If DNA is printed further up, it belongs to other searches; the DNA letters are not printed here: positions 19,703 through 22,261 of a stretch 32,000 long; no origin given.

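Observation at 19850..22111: MerR DNA-binding domain fused to a MalT/LAL-type STAND ATPase with no LuxR HTH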

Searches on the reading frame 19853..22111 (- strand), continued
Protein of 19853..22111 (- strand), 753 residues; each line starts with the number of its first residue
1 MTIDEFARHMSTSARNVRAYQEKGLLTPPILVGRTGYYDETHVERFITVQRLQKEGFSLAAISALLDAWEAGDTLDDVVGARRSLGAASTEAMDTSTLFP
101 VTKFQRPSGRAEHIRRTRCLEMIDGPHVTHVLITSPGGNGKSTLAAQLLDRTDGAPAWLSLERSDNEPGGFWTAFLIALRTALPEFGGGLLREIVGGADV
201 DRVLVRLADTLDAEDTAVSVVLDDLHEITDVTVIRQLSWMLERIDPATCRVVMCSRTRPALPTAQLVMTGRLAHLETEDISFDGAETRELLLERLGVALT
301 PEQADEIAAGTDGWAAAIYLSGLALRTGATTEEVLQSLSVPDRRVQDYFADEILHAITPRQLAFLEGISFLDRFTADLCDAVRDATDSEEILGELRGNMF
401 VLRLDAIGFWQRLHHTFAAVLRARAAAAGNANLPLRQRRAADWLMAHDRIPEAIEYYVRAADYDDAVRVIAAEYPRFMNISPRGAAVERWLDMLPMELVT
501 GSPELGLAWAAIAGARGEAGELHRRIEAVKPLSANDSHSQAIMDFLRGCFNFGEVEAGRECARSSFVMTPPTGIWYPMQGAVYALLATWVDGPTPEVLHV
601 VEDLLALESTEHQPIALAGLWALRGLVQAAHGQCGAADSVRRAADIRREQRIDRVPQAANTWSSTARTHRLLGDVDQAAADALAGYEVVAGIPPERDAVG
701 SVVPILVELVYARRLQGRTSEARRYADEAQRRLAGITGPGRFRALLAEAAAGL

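Call 22: find_encoding_contigs(protein=P0010, flank=6000, max_places=2)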
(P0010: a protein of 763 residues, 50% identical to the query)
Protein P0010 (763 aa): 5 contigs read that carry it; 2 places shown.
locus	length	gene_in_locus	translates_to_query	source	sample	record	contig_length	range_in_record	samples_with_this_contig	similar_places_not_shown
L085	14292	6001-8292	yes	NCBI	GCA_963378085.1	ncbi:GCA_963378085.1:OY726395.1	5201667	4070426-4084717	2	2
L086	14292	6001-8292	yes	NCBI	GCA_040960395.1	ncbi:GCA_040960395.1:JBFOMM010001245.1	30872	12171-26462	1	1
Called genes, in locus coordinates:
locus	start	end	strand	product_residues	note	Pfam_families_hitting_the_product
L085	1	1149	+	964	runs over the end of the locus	PF00662:Proton_antipo_N (weak), PF00361:Proton_antipo_M, PF13244:MbhD, PF20501:MbhE, PF04039:MnhB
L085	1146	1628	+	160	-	PF00420:Oxidored_q2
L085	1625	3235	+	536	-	PF00361:Proton_antipo_M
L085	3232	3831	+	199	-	PF01899:MNHE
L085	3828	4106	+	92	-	PF04066:MrpF_PhaF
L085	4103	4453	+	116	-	PF03334:PhaG_MnhG_YufB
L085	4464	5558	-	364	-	PF00989:PAS, PF08448:PAS_4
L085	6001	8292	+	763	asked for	PF00376:MerR (weak), PF13411:MerR_1, PF25873:WHD_MalT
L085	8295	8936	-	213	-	PF02190:LON_substr_bdg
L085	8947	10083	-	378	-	PF04107:GCS2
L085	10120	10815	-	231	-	PF00080:Sod_Cu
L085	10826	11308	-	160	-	PF13399:LytR_C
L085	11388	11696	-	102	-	PF11662:DUF3263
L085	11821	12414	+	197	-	PF01327:Pep_deformylase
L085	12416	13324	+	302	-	PF24551:Rv0428c_N, PF24553:Rv0428c_C, PF00583:Acetyltransf_1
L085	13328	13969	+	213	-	-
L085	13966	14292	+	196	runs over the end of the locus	-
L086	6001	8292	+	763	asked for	PF00376:MerR (weak), PF13411:MerR_1, PF25873:WHD_MalT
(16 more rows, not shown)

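Call 26: search_protein_families(library=pfam, proteins=[L084:4441-5514:-, L003:4934-5491:-], max_evalue=1)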
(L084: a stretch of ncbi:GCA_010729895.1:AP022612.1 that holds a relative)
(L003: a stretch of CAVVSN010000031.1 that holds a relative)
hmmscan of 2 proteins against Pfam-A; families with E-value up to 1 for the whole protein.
L084:4441-5514:- (357 aa): 8 families
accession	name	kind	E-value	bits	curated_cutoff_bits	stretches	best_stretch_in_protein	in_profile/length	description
PF08448.16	PAS_4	-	2.9e-13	50.5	23.1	1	94-197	5-107/110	PAS fold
PF00989.32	PAS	-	2.5e-06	27.9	22.6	1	94-195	11-113/113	PAS fold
PF13426.13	PAS_9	-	0.00053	20.7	27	1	95-197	2-103/103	PAS domain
PF01381.28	HTH_3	-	0.0015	19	23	1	258-301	14-55/55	Helix-turn-helix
PF13560.12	HTH_31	-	0.0068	17.1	27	1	262-297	22-57/64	Helix-turn-helix domain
PF13565.12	HTH_32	-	0.018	16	33.7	1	11-50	35-73/73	Homeodomain-like domain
PF21128.4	MCM4_WHD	-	0.026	15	24.4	1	13-67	18-70/75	MCM4, winged helix domain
PF01475.25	FUR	-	0.14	12.8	23.1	1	13-74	13-74/121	Ferric uptake regulator family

L003:4934-5491:- (185 aa): 2 families
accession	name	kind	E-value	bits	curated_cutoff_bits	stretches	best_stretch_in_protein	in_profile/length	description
PF01243.27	PNPOx_N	-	1.2e-12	48.7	28.1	1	44-174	1-113/120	Pyridoxamine 5'-phosphate oxidase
PF19921.4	bpX5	-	0.088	12.9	27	1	2-53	79-132/135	MoxR-vWA-beta-propeller ternary system domain bpX5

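Call 27: predict_structure(alignment_id=A1)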
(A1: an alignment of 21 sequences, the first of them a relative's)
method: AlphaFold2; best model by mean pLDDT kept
length: 753 residues; sequences in the alignment: 21
mean_pLDDT: 81.8   pTM: 0.60
mean pLDDT of the five models: 81.8, 81.5, 80.2, 79.3, 78.4
residues with pLDDT >= 90: 267; 70-90: 348; 50-70: 100; < 50: 38
segments of 3 or more residues with pLDDT < 50: 54-57, 73-101, 196-198
pLDDT, mean of each block of 10 residues (from residue 1): 89 77 78 81 78 51 60 45 31 34 64 84 82 83 88 85 75 82 71 56 86 87 89 91 91 89 84 89 89 87 88 78 75 77 53 68 88 88 91 74 60 69 75 90 87 89 93 81 76 90 93 90 93 85 94 91 94 89 94 94 93 88 97 93 83 72 95 94 90 86 94 95 96 80 90 89
secondary structure, 60 per line:
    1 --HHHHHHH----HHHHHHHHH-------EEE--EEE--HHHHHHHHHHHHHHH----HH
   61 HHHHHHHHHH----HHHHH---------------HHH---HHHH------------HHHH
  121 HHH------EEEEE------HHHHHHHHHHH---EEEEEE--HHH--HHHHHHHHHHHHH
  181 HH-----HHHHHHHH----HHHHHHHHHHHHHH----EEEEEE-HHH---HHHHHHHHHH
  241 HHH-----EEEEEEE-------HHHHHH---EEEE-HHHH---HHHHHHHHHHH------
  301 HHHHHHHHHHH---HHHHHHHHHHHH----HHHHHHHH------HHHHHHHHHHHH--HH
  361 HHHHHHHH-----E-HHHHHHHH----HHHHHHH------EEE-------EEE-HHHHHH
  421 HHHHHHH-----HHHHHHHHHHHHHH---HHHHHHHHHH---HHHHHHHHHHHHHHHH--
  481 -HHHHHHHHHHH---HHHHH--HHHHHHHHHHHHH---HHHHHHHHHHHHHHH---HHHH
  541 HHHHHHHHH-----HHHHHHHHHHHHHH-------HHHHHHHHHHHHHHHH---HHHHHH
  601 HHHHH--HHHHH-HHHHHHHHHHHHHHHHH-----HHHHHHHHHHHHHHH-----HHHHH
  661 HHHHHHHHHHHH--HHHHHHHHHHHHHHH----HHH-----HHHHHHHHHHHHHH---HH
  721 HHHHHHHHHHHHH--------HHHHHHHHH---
elements in order (helices of 4 or more, strands of 3 or more residues): H3-9 H14-22 E30-32 E35-37 H40-54 H59-70 H75-79 H101-104 H117-123 E130-134 H141-151 E155-160 H168-182 H188-195 H200-213 E218-223 H231-243 E249-255 H263-268 E272-275 H277-280 H284-294 H301-311 H315-326 H331-338 H345-356 H359-368 H376-383 H388-394 E401-403 E411-413 H415-427 H433-446 H450-459 H463-478 H482-492 H496-500 H503-515 H519-533 H537-549 H555-568 H576-591 H595-605 H608-612 H614-630 H636-650 H656-672 H675-689 H702-715 H719-733 H742-750
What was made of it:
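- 21902..22111 (-): MerR-type winged helix-turn-helix, residues 1-70. The AF2 model shows helices 3-9 and 14-22, a wing at 30-37, and helices 40-54 and 59-70 (call 27).
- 21809..21901 (-): Flexible linker, residues 71-101, in place of the MerR coiled-coil helix. pLDDT is below 50 for residues 73-101 (call 27).
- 19853..20821 (-): All-helical repeat sensor domain, residues 431-753, with no terminal HTH. The AF2 model shows paired helices from 433 to 750 (call 27).
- On MerR family (classical): Residues 73-101 are predicted disordered with pLDDT below 50, with only a 5-residue helix at 75-79 (call 27).
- On STAND NTPases, MalT clade: Helix pairs run from 433 to 750 at high pLDDT (call 27).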

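Call 36: fold_search(model_id=the predicted structure, library=pdb)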
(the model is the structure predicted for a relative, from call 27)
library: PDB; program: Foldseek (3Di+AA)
matches with E <= 10: 1477; with E <= 0.001: 43
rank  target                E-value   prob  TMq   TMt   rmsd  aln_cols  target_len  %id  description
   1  8bob_C                1.7e-17  1.00  0.44  0.77   5.7       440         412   24  Structural basis for negative regulation of the maltose system (released 2023-10-18)
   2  6mfv_A                2.8e-11  1.00  0.56  0.65   8.1       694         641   14  Crystal structure of the Signal Transduction ATPase with Numerous Domains (STAND) protein with a tetratricopeptide rep (released 2019-02-20)
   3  9zjv_A                1.2e-05  1.00  0.24  0.18  19.8       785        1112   11  Human sterile alpha motif domain-containing protein 9 (SAMD9), asymmetric dimer "wing" shape (released 2026-02-25)
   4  2qby_A                3.8e-05  1.00  0.21  0.37  14.2       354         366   14  Crystal structure of a heterodimer of Cdc6/Orc1 initiators bound to origin DNA (from S. solfataricus) (released 2007-09-11)
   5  8s0e_G                5.6e-05  1.00  0.22  0.43  14.1       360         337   12  H. sapiens OCCM bound to double stranded DNA (released 2024-10-02)
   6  7jps_A                6.1e-05  1.00  0.19  0.37  14.0       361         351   13  ORC-DNA: Human Origin Recognition Complex (ORC) with DNA bound in the core (released 2020-09-09)
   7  5uj7_A                9.0e-05  1.00  0.20  0.40  15.4       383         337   12  Structure of the active form of human Origin Recognition Complex ATPase motor module, complex subunitS 1, 4, 5 (released 2017-02-08)
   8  5ujm_A                9.0e-05  1.00  0.20  0.40  15.4       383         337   12  Structure of the active form of human Origin Recognition Complex and its ATPase motor module (released 2017-02-08)
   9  9nc9_L                1.1e-04  1.00  0.17  0.17  25.2       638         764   10  Helical assembly of AVAST5 filament (released 2026-02-18)
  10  7jpo_A                1.4e-04  1.00  0.19  0.36  14.3       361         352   13  ORC-O1AAA: Human Origin Recognition Complex (ORC) with dynamic/unresolved ORC2 WH (released 2020-09-02)
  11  8efv_A                1.5e-04  1.00  0.21  0.44  13.6       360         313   18  Structure of single homo-hexameric Holliday junction ATP-dependent DNA helicase RuvB motor (released 2023-05-10)
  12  1in8                  1.6e-04  1.00  0.19  0.41  12.4       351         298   16  THERMOTOGA MARITIMA RUVB T158V (released 2001-08-08)
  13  2v1u_A                1.8e-04  1.00  0.23  0.39  13.7       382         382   15  STRUCTURE OF THE AEROPYRUM PERNIX ORC1 PROTEIN IN COMPLEX WITH DNA (released 2007-09-18)
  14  1in4                  2.1e-04  1.00  0.20  0.43  12.2       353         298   16  THERMOTOGA MARITIMA RUVB HOLLIDAY JUNCTION BRANCH MIGRATION MOTOR (released 2001-08-08)
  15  7tji_D                3.0e-04  1.00  0.20  0.31  14.0       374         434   11  S. cerevisiae ORC bound to 84 bp ARS1 DNA and Cdc6 (state 2) with flexible Orc6 N-terminal domain (released 2022-10-05)
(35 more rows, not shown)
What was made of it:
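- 19853..20821 (-): Foldseek matches the STAND-TPR protein 6mfv (call 36).
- On STAND NTPases, MalT clade: Foldseek to 8bob_C gives TM 0.77 (call 36). Foldseek matches the STAND-TPR protein 6mfv over 694 columns (call 36).
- Checked: Foldseek on the AF2 model (pLDDT 81.8) gives MalT 8bob_C (E=1.7e-17, TM 0.77 on the target) and the STAND-TPR protein 6mfv (E=2.8e-11) (calls 27, 36).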

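Call 41: search_protein_families(library=pfam, proteins=[P0023, P0022, P0024], max_evalue=0.01)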
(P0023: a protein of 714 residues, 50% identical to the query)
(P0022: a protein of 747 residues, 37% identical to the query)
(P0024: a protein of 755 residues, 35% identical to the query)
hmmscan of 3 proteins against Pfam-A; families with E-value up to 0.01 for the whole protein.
P0023 (714 aa): 9 families
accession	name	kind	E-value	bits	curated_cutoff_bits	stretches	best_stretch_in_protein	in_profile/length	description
PF13411.12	MerR_1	-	1.6e-18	67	21.6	1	1-68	1-68/69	MerR HTH family regulatory protein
PF01590.32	GAF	-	6.5e-10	40.1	22.4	1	549-692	7-133/133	GAF domain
PF13401.12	AAA_22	-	5.4e-08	33.7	27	1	126-234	6-104/130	AAA domain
PF13191.12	AAA_16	-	2.8e-06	28.4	32.6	1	120-241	19-159/167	AAA ATPase domain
PF13492.12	GAF_3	-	7.4e-06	26.8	27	1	552-686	10-121/129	GAF domain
PF00376.29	MerR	-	1.8e-05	24.9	28.2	1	2-30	1-29/38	MerR family regulatory protein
PF13185.12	GAF_2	-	0.00014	22.5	28.6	0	453-512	73-135/136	GAF domain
PF09278.17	MerR-DNA-bind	-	0.0018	19.3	25.4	1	43-70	1-28/65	MerR, DNA binding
PF00270.35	DEAD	-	0.0075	16.5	26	0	126-144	15-33/167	DEAD/DEAH box helicase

P0022 (747 aa): 3 families
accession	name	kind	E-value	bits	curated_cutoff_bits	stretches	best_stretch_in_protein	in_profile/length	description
PF00196.25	GerE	-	6.2e-12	45.4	23.5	1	686-738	3-55/57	Bacterial regulatory proteins, luxR family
PF13191.12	AAA_16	-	8e-06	26.9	32.6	1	43-144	25-146/167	AAA ATPase domain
PF13401.12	AAA_22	-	4.5e-05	24.2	27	1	45-155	8-108/130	AAA domain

P0024 (755 aa): 9 families
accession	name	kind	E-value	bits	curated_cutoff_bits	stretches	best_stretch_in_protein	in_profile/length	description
PF00196.25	GerE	-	1.1e-15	57.4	23.5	1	693-746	2-55/57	Bacterial regulatory proteins, luxR family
PF13191.12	AAA_16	-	1e-06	29.8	32.6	1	34-142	15-146/167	AAA ATPase domain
PF13401.12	AAA_22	-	3.9e-06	27.6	27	1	43-162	7-118/130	AAA domain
PF04545.22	Sigma70_r4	-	0.00088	19.2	24.1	1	692-736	3-48/50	Sigma-70, region 4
PF13238.12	AAA_18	-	0.0012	19.7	29.4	1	44-138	1-81/128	AAA domain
PF07728.20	AAA_5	-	0.0024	18.3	22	1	43-153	1-90/139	AAA domain (dynein-related subfamily)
PF13481.12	AAA_25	-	0.005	16.9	27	0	26-69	19-61/195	AAA domain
PF20720.3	nSTAND3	-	0.0053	16.9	27.2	1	34-63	10-39/155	Novel STAND NTPase 3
PF01078.27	Mg_chelatase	-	0.0098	15.7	20.3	0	42-66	23-47/207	Magnesium chelatase, subunit ChlI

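Call 44: search_protein_families(library=padloc, proteins=[window:19853-22111:-], max_evalue=0.01)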
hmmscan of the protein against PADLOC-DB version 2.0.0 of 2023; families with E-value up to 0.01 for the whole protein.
window:19853-22111:- (753 aa): 1 family
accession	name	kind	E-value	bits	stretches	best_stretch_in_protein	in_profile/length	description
PDLC04133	mad1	-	2e-07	29.2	1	1-47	6-51/60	mads_1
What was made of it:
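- PADLOC gives a weak hit of residues 1-47 to the HTH protein mad1, E=2e-7 (call 44).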

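Call 55: find_encoding_contigs(protein=P0005, flank=7000, max_places=1)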
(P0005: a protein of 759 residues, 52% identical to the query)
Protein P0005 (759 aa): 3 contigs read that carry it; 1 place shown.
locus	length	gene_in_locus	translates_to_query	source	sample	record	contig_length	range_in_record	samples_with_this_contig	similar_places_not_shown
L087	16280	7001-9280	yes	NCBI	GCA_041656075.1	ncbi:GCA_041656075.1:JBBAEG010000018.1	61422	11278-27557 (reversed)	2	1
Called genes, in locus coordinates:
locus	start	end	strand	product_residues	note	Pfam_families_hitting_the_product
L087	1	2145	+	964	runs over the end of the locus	PF00662:Proton_antipo_N (weak), PF00361:Proton_antipo_M, PF13244:MbhD, PF20501:MbhE, PF04039:MnhB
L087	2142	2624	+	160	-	PF00420:Oxidored_q2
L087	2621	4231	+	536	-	PF00361:Proton_antipo_M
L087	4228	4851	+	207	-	PF01899:MNHE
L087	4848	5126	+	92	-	PF04066:MrpF_PhaF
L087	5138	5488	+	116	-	PF03334:PhaG_MnhG_YufB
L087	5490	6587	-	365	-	PF08448:PAS_4, PF00989:PAS (weak)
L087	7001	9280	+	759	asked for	PF13411:MerR_1, PF25873:WHD_MalT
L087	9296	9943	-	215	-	PF02190:LON_substr_bdg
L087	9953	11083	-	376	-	PF04107:GCS2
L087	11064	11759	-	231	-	PF00080:Sod_Cu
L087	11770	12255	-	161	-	PF13399:LytR_C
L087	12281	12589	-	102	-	PF11662:DUF3263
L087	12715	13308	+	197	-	PF01327:Pep_deformylase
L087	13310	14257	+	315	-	PF24551:Rv0428c_N, PF24553:Rv0428c_C, PF00583:Acetyltransf_1 (weak)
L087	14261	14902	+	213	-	-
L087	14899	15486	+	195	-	-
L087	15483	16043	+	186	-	-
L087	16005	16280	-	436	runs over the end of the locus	-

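Call 56: find_encoding_contigs(protein=P0011, flank=10000, max_places=1)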
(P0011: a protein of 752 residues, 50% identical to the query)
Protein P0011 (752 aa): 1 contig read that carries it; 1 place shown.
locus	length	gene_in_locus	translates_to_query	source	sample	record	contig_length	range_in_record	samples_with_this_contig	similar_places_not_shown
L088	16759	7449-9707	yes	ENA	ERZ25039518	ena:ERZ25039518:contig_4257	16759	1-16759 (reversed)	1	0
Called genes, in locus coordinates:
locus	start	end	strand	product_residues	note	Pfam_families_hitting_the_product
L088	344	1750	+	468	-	-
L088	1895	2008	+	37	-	-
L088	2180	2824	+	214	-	PF00565:SNase (weak)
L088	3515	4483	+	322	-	PF01619:Pro_dh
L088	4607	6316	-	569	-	PF00989:PAS, PF08448:PAS_4 (weak), PF12860:PAS_7 (faint), PF13188:PAS_8 (weak), PF13426:PAS_9, PF08448:PAS_4, PF13188:PAS_8 (weak), PF00990:GGDEF, +1 more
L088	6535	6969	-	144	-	-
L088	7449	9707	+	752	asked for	PF00376:MerR (weak), PF13411:MerR_1, PF13191:AAA_16 (weak), PF13401:AAA_22 (weak), PF25873:WHD_MalT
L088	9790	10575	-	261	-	-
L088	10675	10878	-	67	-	-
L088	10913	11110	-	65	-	-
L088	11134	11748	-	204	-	PF00989:PAS (weak)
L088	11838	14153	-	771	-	PF00376:MerR (weak), PF13411:MerR_1, PF25873:WHD_MalT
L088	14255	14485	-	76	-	-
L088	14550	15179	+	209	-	PF00440:TetR_N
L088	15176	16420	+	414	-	PF03033:Glyco_transf_28, PF06722:EryCIII-like_C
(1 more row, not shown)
